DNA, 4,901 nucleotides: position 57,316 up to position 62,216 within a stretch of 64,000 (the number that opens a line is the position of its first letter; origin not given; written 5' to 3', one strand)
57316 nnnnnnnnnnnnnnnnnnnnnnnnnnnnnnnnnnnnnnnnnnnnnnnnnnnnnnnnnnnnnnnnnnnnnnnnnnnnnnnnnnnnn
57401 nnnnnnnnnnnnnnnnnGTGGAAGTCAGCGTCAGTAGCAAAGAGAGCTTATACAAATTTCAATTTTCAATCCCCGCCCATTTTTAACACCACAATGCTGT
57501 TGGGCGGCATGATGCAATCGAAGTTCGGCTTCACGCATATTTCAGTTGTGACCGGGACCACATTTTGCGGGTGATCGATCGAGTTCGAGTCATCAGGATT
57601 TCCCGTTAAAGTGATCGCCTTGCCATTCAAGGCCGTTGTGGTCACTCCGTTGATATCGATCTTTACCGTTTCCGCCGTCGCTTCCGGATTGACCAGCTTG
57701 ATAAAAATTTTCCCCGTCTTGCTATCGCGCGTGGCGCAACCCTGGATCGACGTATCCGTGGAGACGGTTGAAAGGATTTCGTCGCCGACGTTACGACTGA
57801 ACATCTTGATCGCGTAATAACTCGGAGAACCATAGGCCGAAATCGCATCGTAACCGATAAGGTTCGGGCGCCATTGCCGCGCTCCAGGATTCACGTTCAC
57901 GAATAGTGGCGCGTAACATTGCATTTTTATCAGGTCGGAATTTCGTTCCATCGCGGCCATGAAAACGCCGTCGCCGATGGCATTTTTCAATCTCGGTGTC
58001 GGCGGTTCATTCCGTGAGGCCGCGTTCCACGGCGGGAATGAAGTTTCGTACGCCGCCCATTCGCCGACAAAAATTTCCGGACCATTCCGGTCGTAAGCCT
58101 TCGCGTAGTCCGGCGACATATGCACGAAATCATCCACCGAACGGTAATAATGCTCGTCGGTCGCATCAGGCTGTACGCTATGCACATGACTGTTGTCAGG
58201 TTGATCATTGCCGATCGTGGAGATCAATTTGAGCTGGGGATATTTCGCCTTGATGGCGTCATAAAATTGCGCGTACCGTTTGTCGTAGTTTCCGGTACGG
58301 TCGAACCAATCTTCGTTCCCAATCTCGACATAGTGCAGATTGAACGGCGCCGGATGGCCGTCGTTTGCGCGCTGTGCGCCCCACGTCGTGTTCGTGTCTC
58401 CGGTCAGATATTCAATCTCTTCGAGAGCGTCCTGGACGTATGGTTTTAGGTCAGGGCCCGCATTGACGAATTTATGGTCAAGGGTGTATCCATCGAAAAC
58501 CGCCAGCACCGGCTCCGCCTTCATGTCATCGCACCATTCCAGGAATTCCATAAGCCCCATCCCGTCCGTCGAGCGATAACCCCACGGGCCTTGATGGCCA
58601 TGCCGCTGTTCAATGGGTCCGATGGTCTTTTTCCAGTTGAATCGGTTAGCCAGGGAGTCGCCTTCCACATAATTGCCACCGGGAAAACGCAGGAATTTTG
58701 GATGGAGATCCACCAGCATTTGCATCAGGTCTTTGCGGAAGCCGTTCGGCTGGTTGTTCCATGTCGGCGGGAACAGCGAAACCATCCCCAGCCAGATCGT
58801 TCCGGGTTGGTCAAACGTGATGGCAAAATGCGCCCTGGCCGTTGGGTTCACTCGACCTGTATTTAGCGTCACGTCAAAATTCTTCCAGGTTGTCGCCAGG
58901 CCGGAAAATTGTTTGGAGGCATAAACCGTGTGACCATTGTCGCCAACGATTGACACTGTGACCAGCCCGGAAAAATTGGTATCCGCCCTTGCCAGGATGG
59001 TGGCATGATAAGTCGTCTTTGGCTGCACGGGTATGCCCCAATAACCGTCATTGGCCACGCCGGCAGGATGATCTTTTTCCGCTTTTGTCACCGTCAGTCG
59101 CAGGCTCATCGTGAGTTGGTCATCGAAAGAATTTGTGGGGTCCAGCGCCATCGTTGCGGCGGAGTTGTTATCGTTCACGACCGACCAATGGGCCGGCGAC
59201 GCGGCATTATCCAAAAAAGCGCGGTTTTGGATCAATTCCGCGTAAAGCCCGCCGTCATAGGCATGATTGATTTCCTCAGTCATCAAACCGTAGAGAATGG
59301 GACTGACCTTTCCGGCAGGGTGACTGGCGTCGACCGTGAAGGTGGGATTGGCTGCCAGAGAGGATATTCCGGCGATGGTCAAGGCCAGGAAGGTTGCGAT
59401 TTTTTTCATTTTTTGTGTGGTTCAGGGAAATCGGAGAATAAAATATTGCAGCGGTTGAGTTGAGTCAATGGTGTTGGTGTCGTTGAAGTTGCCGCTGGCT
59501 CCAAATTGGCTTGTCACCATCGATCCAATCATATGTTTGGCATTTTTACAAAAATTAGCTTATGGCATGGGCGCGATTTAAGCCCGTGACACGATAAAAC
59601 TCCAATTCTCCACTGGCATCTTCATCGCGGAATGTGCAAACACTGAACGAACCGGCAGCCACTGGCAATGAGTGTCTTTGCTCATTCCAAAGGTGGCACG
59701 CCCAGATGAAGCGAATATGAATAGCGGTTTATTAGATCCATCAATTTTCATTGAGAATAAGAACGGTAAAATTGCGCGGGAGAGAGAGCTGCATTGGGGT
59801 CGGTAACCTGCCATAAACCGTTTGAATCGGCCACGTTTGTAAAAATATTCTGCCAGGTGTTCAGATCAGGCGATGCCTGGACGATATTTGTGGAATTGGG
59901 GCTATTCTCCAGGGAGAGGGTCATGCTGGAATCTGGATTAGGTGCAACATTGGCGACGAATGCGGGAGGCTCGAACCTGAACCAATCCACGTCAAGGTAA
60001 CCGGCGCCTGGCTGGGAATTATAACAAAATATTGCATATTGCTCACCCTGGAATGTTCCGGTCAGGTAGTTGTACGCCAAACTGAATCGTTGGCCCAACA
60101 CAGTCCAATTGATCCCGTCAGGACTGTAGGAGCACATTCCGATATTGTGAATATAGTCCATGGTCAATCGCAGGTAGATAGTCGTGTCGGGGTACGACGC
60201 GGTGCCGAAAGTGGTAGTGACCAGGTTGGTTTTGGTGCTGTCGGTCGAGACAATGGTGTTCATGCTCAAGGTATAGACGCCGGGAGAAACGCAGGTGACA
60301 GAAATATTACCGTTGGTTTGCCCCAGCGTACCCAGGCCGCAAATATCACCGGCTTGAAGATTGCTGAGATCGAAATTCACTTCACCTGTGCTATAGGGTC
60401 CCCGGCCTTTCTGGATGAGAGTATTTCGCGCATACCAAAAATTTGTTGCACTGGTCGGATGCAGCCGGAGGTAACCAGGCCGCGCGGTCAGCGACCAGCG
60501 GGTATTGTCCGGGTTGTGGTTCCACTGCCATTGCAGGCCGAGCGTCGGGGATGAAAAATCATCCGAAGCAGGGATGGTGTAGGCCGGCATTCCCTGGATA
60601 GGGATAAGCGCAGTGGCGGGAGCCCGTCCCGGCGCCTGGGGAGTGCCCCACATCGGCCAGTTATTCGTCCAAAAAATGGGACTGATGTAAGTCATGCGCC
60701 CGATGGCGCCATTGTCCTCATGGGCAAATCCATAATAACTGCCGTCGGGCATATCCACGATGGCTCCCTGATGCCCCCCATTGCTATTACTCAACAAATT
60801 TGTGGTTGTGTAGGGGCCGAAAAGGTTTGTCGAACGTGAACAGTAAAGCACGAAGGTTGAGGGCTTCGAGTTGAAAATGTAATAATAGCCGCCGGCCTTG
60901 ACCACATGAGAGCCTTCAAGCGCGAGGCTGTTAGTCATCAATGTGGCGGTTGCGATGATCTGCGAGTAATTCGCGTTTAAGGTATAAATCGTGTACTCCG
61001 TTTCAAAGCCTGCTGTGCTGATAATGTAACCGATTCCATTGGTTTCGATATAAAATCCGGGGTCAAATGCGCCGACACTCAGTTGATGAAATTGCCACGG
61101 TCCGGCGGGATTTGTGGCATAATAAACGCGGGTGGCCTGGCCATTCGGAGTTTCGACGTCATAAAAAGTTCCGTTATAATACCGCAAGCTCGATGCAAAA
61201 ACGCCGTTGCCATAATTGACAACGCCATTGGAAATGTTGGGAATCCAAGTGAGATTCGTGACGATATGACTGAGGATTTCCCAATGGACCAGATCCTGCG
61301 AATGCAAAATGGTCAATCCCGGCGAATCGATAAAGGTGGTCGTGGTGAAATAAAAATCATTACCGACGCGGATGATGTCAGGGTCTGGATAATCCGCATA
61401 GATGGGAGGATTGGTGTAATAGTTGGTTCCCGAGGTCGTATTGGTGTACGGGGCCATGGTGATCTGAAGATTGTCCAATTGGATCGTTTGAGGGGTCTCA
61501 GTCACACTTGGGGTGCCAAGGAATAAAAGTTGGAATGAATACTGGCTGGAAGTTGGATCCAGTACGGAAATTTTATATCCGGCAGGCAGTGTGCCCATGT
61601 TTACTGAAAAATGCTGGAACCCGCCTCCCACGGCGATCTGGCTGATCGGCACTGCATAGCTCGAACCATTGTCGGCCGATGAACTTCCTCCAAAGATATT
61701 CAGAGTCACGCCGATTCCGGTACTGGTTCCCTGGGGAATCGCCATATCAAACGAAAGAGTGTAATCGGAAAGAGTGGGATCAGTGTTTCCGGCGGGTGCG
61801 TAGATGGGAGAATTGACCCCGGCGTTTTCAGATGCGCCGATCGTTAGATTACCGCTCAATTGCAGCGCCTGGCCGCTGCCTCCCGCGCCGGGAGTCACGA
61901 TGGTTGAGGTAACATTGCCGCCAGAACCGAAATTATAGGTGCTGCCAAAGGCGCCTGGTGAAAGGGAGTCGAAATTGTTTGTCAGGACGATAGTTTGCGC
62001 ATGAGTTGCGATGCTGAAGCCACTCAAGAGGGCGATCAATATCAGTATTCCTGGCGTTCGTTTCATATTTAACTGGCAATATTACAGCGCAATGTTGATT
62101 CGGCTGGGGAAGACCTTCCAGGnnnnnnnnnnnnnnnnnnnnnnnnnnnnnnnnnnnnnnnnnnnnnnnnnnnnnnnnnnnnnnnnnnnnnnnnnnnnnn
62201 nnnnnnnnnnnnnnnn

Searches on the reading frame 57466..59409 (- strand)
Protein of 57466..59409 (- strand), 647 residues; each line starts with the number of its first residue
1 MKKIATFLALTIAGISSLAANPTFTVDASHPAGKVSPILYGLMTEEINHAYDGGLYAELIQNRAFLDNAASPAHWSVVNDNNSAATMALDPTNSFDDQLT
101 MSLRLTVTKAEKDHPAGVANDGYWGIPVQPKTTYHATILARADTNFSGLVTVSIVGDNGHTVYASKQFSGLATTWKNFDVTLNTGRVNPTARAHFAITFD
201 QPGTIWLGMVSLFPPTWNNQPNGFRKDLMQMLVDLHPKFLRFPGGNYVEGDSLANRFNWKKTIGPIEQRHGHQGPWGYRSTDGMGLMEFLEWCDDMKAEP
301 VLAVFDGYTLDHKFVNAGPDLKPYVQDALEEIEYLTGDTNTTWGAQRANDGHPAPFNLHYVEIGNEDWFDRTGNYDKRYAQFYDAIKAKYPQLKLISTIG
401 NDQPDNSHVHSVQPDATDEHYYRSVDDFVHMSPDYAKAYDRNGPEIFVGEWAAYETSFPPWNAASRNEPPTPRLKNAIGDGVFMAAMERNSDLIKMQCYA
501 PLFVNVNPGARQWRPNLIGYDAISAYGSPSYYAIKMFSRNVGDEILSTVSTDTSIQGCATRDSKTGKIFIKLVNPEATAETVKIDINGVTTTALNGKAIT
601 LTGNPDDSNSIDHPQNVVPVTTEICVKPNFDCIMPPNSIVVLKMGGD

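Call 21: search_protein_families(library=pfam, proteins=[window:57466-59409:-], max_evalue=0.001)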
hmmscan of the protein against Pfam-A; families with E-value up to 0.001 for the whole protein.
window:57466-59409:- (647 aa): 2 families
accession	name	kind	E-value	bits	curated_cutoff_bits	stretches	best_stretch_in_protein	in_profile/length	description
PF22848.2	ASD1_dom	-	7.5e-43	147.2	22.2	1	230-452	1-239/239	Alpha-L-arabinofuranosidase 1 domain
PF06964.18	Alpha-L-AF_C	-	9.6e-29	101.2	27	1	449-638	1-165/165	Alpha-L-arabinofuranosidase C-terminal domain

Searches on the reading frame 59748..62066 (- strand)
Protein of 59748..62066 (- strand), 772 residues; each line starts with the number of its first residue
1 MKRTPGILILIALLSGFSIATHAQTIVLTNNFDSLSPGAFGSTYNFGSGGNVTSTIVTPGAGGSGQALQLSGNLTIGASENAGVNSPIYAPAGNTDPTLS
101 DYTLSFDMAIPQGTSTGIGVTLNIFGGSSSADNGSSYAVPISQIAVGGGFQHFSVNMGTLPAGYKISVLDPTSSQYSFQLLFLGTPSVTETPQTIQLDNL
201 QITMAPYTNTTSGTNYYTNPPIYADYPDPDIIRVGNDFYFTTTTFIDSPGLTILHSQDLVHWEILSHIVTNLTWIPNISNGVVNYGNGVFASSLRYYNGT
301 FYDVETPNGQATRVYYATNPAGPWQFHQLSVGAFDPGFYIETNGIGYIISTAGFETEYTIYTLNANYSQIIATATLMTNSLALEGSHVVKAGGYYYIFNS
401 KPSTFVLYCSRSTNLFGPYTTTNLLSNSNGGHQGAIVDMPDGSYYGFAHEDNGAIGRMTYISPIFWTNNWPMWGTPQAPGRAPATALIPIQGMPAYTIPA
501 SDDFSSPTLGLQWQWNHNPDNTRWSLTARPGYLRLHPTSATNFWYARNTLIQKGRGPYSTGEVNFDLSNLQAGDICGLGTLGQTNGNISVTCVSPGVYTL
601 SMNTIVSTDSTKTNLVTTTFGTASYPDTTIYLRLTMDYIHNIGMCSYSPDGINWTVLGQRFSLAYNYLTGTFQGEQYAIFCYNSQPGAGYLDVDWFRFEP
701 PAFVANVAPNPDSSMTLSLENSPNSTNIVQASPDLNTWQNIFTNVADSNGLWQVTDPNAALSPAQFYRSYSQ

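Call 75: search_protein_families(library=pfam, proteins=[window:59748-62066:-], max_evalue=0.0001)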
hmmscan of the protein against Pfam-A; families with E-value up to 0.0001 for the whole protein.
window:59748-62066:- (772 aa): 2 families
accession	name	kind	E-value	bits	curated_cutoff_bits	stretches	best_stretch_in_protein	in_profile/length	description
PF04616.20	Glyco_hydro_43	-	3e-34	119.1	32.2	1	217-471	1-288/288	Glycosyl hydrolases family 43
PF17851.8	GH43_C2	-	3.5e-33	115.5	22.7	1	501-699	1-203/203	Beta xylosidase C-terminal Concanavalin A-like domain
